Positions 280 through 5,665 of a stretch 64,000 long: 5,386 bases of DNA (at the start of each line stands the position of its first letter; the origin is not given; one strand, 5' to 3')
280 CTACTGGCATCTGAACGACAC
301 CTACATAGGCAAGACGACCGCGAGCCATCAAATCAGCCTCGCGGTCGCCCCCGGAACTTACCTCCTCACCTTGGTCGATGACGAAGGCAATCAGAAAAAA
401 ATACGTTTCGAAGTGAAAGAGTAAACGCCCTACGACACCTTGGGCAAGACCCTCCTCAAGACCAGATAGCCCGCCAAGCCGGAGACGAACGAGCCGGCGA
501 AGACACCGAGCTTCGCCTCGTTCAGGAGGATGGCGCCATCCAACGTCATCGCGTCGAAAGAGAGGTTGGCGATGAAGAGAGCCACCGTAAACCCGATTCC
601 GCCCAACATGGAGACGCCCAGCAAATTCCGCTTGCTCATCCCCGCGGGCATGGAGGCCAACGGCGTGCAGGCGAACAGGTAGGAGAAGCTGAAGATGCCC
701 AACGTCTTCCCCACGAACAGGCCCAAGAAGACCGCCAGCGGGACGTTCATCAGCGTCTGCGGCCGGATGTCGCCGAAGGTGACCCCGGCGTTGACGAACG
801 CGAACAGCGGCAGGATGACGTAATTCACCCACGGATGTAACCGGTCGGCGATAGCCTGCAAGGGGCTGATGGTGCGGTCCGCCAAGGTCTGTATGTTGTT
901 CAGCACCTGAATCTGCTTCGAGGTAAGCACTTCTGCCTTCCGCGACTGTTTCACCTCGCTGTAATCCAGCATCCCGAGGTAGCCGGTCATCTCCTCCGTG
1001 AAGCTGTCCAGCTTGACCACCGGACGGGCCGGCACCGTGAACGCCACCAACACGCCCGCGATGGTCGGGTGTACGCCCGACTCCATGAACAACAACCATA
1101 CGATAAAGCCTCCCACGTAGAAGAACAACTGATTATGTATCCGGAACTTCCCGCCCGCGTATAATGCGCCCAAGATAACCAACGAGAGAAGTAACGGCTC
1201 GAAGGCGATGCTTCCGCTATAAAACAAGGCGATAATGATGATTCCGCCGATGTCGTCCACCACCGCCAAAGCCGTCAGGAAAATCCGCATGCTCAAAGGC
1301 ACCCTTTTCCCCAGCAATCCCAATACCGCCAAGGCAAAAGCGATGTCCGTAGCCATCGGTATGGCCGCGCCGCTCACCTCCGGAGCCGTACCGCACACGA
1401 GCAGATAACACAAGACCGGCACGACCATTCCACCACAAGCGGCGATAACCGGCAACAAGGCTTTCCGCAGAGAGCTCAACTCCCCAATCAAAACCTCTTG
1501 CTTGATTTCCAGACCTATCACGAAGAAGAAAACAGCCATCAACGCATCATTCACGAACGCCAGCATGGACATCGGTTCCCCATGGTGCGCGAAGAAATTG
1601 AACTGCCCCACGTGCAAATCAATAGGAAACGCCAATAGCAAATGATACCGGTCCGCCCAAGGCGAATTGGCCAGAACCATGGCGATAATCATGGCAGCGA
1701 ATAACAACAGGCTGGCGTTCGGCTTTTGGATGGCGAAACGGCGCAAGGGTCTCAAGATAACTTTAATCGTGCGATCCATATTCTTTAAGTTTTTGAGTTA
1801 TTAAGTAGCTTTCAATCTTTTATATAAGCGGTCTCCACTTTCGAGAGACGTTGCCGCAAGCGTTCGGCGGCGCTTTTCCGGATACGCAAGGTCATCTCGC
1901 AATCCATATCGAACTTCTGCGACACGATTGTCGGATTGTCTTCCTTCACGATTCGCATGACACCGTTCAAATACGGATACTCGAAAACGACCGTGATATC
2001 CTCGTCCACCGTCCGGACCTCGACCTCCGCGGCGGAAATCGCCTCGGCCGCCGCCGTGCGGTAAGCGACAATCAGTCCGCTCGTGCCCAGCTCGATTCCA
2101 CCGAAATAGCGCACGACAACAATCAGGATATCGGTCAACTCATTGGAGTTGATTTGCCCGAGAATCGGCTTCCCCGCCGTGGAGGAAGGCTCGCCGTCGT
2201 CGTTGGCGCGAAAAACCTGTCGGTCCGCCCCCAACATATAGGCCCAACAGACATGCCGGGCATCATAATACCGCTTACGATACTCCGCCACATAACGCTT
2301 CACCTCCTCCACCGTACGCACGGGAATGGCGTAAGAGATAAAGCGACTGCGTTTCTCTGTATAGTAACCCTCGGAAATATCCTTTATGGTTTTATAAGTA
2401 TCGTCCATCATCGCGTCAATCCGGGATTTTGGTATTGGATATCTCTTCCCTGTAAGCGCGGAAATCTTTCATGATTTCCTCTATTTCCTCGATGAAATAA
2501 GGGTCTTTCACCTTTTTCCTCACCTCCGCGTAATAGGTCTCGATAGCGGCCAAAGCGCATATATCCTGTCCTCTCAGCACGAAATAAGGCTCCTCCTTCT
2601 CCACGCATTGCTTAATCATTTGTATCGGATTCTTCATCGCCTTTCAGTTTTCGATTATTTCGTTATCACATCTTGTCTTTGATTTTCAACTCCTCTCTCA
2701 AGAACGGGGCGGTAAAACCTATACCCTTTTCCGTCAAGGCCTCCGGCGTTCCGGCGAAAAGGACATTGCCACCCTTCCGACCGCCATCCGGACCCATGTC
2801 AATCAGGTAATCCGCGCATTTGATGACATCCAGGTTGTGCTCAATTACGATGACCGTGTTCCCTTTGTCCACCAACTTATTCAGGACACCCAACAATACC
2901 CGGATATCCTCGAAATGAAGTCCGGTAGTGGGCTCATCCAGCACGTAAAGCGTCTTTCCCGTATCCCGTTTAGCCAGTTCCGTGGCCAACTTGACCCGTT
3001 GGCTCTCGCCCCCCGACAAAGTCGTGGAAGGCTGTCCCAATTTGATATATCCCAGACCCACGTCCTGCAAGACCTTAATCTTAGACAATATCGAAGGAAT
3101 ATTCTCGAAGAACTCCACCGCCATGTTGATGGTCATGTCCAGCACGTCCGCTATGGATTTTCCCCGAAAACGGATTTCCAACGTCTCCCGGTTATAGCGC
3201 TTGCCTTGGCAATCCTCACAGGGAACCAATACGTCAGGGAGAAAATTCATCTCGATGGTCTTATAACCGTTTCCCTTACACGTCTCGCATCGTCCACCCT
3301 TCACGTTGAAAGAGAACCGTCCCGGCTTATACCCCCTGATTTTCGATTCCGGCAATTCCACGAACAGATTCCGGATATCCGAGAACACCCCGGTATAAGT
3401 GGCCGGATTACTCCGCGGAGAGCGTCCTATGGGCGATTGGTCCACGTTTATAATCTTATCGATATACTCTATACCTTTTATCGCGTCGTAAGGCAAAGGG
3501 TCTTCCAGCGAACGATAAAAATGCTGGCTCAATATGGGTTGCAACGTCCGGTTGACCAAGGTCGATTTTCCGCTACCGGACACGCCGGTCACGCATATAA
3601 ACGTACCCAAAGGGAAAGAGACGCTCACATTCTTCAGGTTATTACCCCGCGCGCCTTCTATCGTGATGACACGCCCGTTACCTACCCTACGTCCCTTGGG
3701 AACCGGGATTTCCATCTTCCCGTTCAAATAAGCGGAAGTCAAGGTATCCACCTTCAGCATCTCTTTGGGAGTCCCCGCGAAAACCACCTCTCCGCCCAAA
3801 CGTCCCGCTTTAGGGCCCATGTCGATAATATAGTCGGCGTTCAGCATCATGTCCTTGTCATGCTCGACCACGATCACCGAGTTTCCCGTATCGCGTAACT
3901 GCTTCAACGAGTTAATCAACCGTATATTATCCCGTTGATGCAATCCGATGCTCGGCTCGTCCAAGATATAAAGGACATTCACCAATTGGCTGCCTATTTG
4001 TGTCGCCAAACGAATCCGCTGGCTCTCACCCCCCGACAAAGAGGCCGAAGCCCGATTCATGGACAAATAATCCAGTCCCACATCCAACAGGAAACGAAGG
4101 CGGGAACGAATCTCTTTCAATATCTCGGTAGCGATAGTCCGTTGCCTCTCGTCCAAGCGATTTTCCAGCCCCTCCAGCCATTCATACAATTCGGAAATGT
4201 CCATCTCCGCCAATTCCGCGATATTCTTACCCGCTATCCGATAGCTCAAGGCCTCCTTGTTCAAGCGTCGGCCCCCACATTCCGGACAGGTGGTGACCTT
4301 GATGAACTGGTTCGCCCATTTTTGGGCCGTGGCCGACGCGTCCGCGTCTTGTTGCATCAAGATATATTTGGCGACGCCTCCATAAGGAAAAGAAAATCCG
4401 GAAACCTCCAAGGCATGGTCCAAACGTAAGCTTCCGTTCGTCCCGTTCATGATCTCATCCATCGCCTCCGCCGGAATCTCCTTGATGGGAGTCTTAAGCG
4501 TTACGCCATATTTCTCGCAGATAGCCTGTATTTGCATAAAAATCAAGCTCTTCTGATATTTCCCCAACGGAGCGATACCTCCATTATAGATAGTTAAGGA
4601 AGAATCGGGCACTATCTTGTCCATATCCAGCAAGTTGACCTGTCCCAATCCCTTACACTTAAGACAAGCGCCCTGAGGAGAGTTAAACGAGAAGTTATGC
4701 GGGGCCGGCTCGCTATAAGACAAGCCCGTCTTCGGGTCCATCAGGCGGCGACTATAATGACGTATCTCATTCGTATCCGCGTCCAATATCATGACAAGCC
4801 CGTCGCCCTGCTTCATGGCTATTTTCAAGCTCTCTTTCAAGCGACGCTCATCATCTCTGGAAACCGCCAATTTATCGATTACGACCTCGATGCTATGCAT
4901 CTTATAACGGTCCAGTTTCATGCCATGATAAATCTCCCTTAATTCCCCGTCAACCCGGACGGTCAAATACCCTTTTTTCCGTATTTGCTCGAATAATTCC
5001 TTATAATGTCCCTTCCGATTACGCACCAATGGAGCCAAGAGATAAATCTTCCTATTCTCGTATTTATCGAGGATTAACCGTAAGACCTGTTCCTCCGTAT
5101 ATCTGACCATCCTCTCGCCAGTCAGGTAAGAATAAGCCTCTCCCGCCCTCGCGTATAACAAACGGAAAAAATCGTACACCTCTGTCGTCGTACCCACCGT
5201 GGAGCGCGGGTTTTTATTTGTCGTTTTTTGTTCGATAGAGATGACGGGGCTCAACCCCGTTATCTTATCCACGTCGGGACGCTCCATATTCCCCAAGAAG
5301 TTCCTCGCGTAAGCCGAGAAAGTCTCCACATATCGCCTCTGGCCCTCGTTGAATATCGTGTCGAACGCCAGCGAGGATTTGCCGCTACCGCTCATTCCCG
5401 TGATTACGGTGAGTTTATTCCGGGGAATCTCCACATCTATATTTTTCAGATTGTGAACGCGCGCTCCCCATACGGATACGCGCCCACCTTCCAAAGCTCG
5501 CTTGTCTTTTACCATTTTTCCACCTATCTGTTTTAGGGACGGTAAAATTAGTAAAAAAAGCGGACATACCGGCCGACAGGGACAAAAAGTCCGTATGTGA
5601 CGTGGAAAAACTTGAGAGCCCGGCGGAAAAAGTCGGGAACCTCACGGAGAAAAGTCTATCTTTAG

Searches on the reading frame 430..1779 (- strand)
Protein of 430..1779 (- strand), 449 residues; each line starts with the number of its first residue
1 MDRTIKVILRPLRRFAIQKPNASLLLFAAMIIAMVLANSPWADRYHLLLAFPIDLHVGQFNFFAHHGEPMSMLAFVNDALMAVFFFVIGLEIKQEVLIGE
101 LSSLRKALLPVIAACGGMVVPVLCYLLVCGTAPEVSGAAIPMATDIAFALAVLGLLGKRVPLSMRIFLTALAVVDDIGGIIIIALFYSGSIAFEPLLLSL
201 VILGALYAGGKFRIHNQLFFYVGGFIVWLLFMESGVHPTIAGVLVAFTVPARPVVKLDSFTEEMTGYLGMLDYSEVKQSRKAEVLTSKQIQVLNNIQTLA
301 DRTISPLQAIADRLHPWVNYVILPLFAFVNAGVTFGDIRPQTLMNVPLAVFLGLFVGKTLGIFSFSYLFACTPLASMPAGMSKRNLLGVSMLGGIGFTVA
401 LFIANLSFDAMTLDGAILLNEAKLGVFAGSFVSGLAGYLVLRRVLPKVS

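Call 12: search_protein_families(library=pfam, proteins=[window:430-1779:-])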
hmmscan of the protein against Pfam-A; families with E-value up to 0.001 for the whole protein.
window:430-1779:- (449 aa): 1 family
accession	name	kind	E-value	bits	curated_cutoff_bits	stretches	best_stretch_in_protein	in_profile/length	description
PF06965.17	Na_H_antiport_1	-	1.2e-130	436.1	23.5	1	15-441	3-374/374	Na+/H+ antiporter 1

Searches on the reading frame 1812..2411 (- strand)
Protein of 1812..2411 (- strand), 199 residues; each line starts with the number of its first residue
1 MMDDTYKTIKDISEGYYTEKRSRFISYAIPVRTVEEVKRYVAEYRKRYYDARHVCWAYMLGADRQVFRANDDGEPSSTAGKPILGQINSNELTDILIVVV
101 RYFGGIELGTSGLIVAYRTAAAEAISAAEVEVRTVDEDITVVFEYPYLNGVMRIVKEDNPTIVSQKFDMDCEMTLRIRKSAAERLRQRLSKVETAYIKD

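Call 12: search_protein_families(library=pfam, proteins=[window:1812-2411:-])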
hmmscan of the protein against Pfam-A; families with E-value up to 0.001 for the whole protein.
window:1812-2411:- (199 aa): 1 family
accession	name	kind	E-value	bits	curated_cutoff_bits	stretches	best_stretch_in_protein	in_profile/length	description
PF01205.25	UPF0029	-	2.1e-37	127.8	27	1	20-125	1-107/107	Uncharacterized protein family UPF0029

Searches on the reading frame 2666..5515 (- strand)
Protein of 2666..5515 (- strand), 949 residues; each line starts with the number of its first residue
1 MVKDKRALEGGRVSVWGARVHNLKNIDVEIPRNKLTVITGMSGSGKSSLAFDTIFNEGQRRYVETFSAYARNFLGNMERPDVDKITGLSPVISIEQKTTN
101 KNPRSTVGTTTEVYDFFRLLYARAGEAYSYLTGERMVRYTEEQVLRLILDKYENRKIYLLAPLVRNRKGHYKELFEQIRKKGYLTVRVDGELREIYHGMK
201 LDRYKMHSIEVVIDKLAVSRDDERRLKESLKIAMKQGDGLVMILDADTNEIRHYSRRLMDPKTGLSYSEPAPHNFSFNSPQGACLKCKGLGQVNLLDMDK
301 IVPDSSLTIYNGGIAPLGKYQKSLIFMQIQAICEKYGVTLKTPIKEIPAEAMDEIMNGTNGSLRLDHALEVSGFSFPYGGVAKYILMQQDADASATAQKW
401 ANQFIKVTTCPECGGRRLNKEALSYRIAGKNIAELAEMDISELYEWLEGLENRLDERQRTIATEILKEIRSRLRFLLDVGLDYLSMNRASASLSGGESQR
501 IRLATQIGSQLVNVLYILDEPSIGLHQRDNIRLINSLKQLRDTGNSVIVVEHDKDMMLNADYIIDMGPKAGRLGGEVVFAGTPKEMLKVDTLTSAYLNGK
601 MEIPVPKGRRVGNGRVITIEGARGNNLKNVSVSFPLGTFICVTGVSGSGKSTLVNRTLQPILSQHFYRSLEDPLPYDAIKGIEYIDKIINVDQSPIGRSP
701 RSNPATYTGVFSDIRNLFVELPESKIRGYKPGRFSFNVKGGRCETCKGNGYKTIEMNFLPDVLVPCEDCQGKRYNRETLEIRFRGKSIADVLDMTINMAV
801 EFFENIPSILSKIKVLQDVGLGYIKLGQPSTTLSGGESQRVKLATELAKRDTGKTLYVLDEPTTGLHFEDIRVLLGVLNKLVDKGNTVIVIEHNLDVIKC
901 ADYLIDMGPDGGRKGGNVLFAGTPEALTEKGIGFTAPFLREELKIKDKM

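Call 11: search_protein_families(library=pfam, proteins=[window:2666-5515:-])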
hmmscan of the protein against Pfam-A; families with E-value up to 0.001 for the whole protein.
window:2666-5515:- (949 aa): 16 families
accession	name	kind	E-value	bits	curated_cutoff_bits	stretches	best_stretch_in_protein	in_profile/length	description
PF17760.6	UvrA_inter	-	6.5e-32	110.1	23.3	1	140-246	2-108/109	UvrA interaction domain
PF17755.6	UvrA_DNA-bind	-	2.4e-21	76.5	23.2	1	297-402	1-109/110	UvrA DNA-binding domain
PF00005.33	ABC_tran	-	4.9e-20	73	25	0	817-864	90-137/137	ABC transporter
PF02463.25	SMC_N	-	5.6e-15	55.8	40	1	204-566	104-211/220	RecF/RecN/SMC N terminal domain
PF13555.12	AAA_29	-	5.6e-08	32.9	27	0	26-49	15-38/61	P-loop containing region of AAA domain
PF13191.12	AAA_16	-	1.1e-07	32.9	32.6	0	638-667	25-54/167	AAA ATPase domain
PF20703.3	nSTAND1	-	2.6e-06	27.8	27.1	0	24-50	24-50/379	Novel STAND NTPase 1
PF13304.12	AAA_21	-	2.7e-06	28.1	27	0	831-890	236-295/304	AAA domain, putative AbiEii toxin, Type IV TA system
PF13175.12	AAA_15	-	3.6e-06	27.3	32.1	0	23-160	11-92/374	AAA ATPase domain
PF13173.12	AAA_14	-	4.7e-06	27.1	27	0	639-679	4-46/129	AAA domain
PF03193.22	RsgA_GTPase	-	5e-06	26.9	30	0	615-658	85-127/174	RsgA GTPase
PF00684.25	DnaJ_CXXCXGXG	-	1.3e-05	25.8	32.7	0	742-773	17-51/65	DnaJ central domain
PF13401.12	AAA_22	-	4.2e-05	24.3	27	0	638-661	6-29/130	AAA domain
PF13476.12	AAA_23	-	0.00019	22.6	27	0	21-49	10-35/201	AAA domain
PF25199.1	nSTAND_NTPase5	-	0.00036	20.8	34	0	638-657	42-61/145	Novel STAND NTPase 5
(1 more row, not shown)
